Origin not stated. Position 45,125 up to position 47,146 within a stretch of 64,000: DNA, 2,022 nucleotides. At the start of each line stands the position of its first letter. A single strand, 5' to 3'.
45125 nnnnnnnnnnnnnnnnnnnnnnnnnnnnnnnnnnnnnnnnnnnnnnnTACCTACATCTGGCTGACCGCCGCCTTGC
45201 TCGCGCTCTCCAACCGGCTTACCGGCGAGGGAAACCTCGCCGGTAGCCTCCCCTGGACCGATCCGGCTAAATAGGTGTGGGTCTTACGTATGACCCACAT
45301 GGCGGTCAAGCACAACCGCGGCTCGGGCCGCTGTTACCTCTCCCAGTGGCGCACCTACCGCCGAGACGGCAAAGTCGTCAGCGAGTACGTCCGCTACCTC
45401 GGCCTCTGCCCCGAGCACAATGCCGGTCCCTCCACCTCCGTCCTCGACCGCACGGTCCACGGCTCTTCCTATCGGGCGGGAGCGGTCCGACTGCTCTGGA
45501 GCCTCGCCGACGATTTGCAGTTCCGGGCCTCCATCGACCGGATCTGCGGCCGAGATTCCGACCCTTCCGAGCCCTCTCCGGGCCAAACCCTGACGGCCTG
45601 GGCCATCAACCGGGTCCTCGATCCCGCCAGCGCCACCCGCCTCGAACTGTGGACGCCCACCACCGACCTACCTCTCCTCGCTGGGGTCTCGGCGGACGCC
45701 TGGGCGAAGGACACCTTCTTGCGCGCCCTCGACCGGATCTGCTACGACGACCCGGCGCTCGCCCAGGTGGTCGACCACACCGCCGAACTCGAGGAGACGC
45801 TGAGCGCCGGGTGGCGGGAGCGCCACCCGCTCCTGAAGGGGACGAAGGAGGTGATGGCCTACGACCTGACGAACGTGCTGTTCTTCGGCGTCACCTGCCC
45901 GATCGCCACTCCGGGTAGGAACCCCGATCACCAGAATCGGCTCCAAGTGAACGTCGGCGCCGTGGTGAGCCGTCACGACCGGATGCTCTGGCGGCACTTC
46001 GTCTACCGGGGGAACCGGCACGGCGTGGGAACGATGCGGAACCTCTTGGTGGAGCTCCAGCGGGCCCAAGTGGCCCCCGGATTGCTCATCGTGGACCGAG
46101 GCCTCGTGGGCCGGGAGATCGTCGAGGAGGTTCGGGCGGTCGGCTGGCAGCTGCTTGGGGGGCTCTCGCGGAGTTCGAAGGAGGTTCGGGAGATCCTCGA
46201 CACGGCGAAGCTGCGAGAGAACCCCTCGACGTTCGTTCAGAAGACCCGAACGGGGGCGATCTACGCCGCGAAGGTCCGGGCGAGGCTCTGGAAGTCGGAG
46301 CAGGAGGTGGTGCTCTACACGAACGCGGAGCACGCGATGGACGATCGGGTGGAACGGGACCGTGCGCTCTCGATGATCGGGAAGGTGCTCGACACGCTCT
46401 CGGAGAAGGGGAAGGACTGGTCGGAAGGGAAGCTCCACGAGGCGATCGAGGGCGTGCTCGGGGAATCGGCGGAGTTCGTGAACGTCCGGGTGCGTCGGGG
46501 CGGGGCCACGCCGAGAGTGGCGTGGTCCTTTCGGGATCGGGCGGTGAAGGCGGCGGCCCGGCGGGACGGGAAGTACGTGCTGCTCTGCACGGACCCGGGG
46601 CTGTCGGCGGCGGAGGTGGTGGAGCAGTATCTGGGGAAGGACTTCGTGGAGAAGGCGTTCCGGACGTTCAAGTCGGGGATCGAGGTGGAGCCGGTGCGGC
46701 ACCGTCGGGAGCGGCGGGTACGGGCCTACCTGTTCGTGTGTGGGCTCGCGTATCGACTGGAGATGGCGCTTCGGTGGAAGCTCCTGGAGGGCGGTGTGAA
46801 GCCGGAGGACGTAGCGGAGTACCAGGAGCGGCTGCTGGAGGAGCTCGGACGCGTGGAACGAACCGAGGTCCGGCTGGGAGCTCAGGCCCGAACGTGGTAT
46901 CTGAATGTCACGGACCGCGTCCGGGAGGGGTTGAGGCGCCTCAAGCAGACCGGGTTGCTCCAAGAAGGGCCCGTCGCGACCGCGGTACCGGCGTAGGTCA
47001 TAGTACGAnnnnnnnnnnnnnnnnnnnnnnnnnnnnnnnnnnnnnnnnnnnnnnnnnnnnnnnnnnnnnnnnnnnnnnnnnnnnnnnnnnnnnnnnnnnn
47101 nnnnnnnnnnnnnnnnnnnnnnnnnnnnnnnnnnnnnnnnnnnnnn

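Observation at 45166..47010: IS1634 insertion with 9-bp target duplication precisely at the junction of two surface-protein genes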

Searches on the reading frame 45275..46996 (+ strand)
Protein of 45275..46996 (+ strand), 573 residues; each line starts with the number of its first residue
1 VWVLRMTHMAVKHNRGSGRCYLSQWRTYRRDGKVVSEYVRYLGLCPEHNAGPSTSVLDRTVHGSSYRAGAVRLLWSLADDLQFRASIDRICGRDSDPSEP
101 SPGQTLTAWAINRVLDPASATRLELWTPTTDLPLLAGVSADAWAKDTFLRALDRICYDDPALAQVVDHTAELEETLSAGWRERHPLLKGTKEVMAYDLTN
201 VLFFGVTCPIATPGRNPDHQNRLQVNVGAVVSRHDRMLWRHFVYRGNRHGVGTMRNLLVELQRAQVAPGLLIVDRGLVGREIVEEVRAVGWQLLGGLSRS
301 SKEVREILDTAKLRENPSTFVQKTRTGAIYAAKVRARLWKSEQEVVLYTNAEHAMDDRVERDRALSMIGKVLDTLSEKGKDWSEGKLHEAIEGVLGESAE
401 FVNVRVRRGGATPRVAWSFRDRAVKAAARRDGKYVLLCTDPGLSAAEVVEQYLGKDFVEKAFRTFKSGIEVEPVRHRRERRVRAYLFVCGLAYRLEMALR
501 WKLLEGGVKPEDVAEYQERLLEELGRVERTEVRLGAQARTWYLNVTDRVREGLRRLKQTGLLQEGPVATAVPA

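Call 3: search_protein_families(library=pfam, proteins=[window:45275-46996:+], max_evalue=0.01)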
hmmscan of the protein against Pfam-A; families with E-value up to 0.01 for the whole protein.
window:45275-46996:+ (573 aa): 1 family
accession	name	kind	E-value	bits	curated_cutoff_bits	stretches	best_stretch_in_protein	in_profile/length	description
PF01609.27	DDE_Tnp_1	-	0.00011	22.5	23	1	219-493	30-198/200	Transposase DDE domain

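Call 5: search_protein_families(library=ncbifam, proteins=[window:45275-46996:+], max_evalue=0.01)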
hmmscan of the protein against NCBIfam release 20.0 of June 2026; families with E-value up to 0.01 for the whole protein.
window:45275-46996:+ (573 aa): 3 families
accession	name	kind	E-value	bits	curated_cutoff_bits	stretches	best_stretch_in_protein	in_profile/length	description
NF033559.2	transpos_IS1634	equivalog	1.1e-56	192.9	100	1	64-556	36-479/483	IS1634 family transposase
NF049999.1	transpos_IS701_3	equivalog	5.8e-06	25.4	170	1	405-497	270-358/412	IS701 family transposase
NF033592.1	transpos_IS4_1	equivalog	0.0022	17.1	115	1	219-495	132-327/332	IS4 family transposase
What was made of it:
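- On IS1634 family: NF033559: 192.9 bits against a cut-off of 100, E 1.1e-56, covering model positions 36-479 of 483 (call 5).
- On IS4 family proper (implied by a 9-bp duplication): The IS4 models score 17.1 bits against a cut-off of 115 (call 5).
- Closest known: IS4 family proper. Same: Related DDE transposase (weak DDE_Tnp_1 and IS4 model hits; calls 3, 5).
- Checked: The transposase is IS1634 family (NCBIfam NF033559, 192.9 bits against a cut-off of 100; call 5).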

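Call 11: find_encoding_contigs(protein=window:45290-46996:+, flank=6000, max_places=10)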
Protein window:45290-46996:+ (568 aa): 5 contigs read that carry it; 2 places shown.
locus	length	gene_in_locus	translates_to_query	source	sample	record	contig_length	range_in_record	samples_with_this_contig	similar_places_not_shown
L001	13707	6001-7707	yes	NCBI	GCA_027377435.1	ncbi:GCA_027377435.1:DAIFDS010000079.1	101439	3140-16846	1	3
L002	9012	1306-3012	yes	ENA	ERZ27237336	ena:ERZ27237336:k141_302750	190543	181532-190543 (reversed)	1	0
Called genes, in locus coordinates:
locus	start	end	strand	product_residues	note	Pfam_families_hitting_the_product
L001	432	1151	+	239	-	-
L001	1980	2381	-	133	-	PF04434:SWIM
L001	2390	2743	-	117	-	-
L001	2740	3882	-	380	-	PF13384:HTH_23, PF13518:HTH_28, PF13551:HTH_29, PF13565:HTH_32, PF13358:DDE_3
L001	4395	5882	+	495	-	-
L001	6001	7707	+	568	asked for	-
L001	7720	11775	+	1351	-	-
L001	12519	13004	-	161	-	-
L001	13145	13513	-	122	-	-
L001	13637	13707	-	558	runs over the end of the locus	PF01609:DDE_Tnp_1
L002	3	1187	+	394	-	?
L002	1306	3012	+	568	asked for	-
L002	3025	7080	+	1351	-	-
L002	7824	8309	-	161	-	-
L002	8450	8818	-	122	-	-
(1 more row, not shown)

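Call 22: find_homologous_proteins(query=window:45290-46996:+, max_evalue=1e-20)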
Query window:45290-46996:+ (568 aa): 258 proteins with E <= 1e-20 among 8000 candidates; the best 120 are listed.
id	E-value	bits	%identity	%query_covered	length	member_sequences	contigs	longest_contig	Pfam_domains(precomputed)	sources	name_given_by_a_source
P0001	0.0e+0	1082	86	98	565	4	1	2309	-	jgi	jgi:Transposase DDE domain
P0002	0.0e+0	1080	85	98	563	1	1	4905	PF01609.28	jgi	jgi:Transposase DDE domain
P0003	0.0e+0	1028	91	88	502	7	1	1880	PF01609.28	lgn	-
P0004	0.0e+0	1019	79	99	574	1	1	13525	PF01609.28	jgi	jgi:hypothetical protein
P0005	0.0e+0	1009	78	100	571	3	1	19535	PF01609.28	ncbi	ncbi:MAG: IS1634 family transposase [Thermoplasmata archaeon]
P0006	1.5e-297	1006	89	88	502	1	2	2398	-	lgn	-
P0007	1.7e-295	999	79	99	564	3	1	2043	PF01609.28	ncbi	-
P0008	9.3e-295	996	85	91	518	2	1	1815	PF01609.28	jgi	jgi:transposase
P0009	8.1e-293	990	78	99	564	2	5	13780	PF01609.28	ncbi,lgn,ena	-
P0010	9.6e-293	990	78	98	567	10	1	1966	-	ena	-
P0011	1.5e-291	986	77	99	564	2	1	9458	PF01609.28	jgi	jgi:Transposase DDE domain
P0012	2.5e-285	965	74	99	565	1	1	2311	PF01609.28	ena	-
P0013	7.9e-281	951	75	99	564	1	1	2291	PF01609.28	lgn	-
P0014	1.1e-270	917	74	99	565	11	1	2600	PF01609.28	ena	-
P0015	2.0e-266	903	73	100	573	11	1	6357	PF01609.28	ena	-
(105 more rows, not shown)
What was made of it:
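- On IS1634 family: The closest database relatives are named IS1634 family transposase (call 22).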

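Call 23: find_encoding_contigs(protein=P0002, flank=2500, max_places=4)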
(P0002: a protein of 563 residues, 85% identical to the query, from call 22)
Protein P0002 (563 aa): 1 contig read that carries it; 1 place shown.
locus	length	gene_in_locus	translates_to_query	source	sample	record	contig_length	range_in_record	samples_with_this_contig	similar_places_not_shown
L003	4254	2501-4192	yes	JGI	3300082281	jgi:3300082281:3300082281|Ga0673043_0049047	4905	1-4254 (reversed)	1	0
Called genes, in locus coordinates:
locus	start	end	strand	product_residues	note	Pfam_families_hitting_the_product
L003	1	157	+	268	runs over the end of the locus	?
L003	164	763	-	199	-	PF01169:GDT1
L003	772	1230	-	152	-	PF01948:PyrI, PF02748:PyrI_C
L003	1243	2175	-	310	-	PF02729:OTCace_N, PF00185:OTCace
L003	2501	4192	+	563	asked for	PF01609:DDE_Tnp_1 (faint)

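Call 24: find_encoding_contigs(protein=P0004, flank=2500, max_places=4)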
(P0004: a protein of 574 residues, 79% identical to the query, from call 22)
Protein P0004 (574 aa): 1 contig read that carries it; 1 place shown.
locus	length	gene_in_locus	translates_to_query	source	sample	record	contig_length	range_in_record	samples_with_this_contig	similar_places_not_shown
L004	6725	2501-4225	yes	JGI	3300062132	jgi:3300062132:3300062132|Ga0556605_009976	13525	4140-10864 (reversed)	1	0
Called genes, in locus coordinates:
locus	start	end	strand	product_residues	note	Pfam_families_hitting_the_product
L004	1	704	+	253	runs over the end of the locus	-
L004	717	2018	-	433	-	-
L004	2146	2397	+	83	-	-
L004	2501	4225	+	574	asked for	PF01609:DDE_Tnp_1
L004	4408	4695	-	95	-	-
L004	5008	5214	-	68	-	-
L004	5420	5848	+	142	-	-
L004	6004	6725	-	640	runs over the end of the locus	PF00211:Guanylate_cyc, PF13428:TPR_14 (faint), PF00515:TPR_1 (faint), PF07719:TPR_2 (faint), PF13414:TPR_11 (faint), PF13431:TPR_17 (faint), PF14559:TPR_19 (faint), PF13432:TPR_16 (weak), +2 more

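Call 25: find_encoding_contigs(protein=P0005, flank=2500, max_places=4)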
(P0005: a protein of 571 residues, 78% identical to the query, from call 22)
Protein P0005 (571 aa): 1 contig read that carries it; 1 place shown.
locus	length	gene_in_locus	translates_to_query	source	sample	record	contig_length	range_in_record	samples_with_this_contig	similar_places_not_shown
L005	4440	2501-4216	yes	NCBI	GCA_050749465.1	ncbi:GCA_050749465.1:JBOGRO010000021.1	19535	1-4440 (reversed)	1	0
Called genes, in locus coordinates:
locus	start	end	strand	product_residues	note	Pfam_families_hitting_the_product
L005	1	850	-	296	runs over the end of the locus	PF02653:BPD_transp_2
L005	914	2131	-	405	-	PF13458:Peripla_BP_6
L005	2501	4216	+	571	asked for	PF01609:DDE_Tnp_1 (weak)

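Call 26: find_encoding_contigs(protein=P0009, flank=2500, max_places=6)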
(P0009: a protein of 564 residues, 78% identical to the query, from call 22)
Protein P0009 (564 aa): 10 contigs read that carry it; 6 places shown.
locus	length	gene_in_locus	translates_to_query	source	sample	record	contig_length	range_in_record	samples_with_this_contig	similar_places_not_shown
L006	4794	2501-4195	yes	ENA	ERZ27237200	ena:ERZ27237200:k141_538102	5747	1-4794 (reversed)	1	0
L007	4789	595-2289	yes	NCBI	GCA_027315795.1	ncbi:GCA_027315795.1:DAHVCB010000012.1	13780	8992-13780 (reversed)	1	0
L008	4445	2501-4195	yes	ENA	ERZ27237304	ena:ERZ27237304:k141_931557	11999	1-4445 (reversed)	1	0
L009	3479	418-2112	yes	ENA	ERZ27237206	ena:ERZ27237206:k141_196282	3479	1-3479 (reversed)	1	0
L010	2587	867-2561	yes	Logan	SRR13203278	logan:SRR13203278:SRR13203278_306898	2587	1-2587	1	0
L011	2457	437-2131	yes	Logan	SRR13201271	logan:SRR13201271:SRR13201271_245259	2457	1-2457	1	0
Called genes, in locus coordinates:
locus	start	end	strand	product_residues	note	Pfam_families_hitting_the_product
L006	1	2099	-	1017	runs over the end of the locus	?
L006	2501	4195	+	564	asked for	PF01609:DDE_Tnp_1 (weak)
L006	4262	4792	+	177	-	?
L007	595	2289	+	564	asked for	PF01609:DDE_Tnp_1 (weak)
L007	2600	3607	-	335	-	PF04055:Radical_SAM, PF06463:Mob_synth_C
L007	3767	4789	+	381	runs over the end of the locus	PF00988:CPSase_sm_chain, PF00117:GATase, PF07722:Peptidase_C26 (faint)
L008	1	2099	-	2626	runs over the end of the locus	PF01833:TIG (weak), PF20144:TIG_SUH (faint), PF01833:TIG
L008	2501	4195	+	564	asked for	PF01609:DDE_Tnp_1 (weak)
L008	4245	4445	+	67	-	?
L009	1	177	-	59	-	?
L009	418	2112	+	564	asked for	PF01609:DDE_Tnp_1 (weak)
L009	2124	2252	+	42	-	-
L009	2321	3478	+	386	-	?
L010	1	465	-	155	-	?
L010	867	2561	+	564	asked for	PF01609:DDE_Tnp_1 (weak)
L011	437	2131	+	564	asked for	PF01609:DDE_Tnp_1 (weak)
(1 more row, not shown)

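Call 33: find_encoding_contigs(protein=P0001, flank=1000, max_places=4)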
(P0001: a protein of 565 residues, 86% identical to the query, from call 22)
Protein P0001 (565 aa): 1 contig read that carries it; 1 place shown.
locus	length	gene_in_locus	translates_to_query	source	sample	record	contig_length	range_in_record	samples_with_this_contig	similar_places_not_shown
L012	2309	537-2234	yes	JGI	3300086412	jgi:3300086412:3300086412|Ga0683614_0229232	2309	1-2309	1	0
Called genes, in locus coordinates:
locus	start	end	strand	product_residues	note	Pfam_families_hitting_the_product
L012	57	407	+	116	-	PF13384:HTH_23, PF13551:HTH_29 (weak), PF13565:HTH_32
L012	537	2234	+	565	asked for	-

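Call 34: find_encoding_contigs(protein=P0006, flank=1000, max_places=4)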
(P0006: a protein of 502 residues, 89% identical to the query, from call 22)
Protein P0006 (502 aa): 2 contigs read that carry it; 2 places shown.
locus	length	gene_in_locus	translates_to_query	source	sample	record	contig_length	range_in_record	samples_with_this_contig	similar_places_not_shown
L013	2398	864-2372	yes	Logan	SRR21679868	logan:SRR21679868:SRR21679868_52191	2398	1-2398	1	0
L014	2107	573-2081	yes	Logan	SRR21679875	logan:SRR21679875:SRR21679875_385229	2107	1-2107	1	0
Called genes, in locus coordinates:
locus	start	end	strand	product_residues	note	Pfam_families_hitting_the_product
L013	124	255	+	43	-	-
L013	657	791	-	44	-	-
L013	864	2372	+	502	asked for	-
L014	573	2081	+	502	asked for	-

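Call 40: find_related_loci(query=window:45290-46996:+, collection=genome_contigs, flank=600)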
Query window:45290-46996:+ (568 aa) in genome_contigs; peptide patterns used: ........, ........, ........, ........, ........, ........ (x = any residue, [..] = any of these).
57 stretches matched a pattern; 14 encode a relative of the query (tblastn E <= 1e-3); 13 distinct loci.
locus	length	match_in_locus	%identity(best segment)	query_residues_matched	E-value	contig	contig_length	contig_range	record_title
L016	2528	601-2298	78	2-567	0e+0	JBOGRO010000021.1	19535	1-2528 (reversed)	MAG: Thermoplasmata archaeon isolate TC-S_metawrap_bin.78 k127_1327570, whole genome shotgun sequence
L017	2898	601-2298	73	3-568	0e+0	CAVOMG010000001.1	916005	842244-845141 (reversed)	MAG: uncultured Thermoplasmata archaeon isolate MFD00008.bin.2.88 genome assembly, contig: contig_16383, whole genome sh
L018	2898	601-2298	73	3-568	0e+0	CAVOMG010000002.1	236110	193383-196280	MAG: uncultured Thermoplasmata archaeon isolate MFD00008.bin.2.88 genome assembly, contig: contig_16384, whole genome sh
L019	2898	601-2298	73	3-568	0e+0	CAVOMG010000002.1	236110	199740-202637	MAG: uncultured Thermoplasmata archaeon isolate MFD00008.bin.2.88 genome assembly, contig: contig_16384, whole genome sh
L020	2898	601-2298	73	3-568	0e+0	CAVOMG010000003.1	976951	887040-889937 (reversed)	MAG: uncultured Thermoplasmata archaeon isolate MFD00008.bin.2.88 genome assembly, contig: contig_5858, whole genome sho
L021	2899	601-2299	70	3-568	0e+0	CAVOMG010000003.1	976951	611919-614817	MAG: uncultured Thermoplasmata archaeon isolate MFD00008.bin.2.88 genome assembly, contig: contig_5858, whole genome sho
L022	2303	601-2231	64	2-561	0e+0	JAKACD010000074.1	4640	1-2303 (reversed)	MAG: Thermoplasmata archaeon isolate WH2.bin83 NODE_35630_length_4640_cov_4.826280, whole genome shotgun sequence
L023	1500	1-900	86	269-567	2e-154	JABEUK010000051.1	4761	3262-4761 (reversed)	MAG: Thermoplasmata archaeon isolate MAG 1 k99_677805, whole genome shotgun sequence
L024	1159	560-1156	76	189-387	6e-109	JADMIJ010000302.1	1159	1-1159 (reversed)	MAG: Acidimicrobiales bacterium isolate MAG009 NODE_41542_length_1159_cov_2.224638, whole genome shotgun sequence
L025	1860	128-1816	32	1-559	3e-96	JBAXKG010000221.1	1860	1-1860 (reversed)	MAG: Bacteroidota bacterium isolate ELA395 MAG395_221, whole genome shotgun sequence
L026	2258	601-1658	35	81-434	1e-51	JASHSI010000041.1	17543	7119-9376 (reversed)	MAG: Thermoplasmata archaeon isolate JOPF123 JOPF_A01C_contig_65572, whole genome shotgun sequence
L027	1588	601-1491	24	186-487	2e-16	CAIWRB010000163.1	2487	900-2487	MAG: uncultured Chloroflexi bacterium isolate LJ-3-65m_bin-0054 genome assembly, contig: bin-0054:163/470, whole genome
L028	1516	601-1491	25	164-461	9e-14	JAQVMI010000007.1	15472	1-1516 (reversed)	MAG: Candidatus Cloacimonadota bacterium isolate STF1_13 NODE_10381_length_15472_cov_2.986250_Sandtown_F1, whole genome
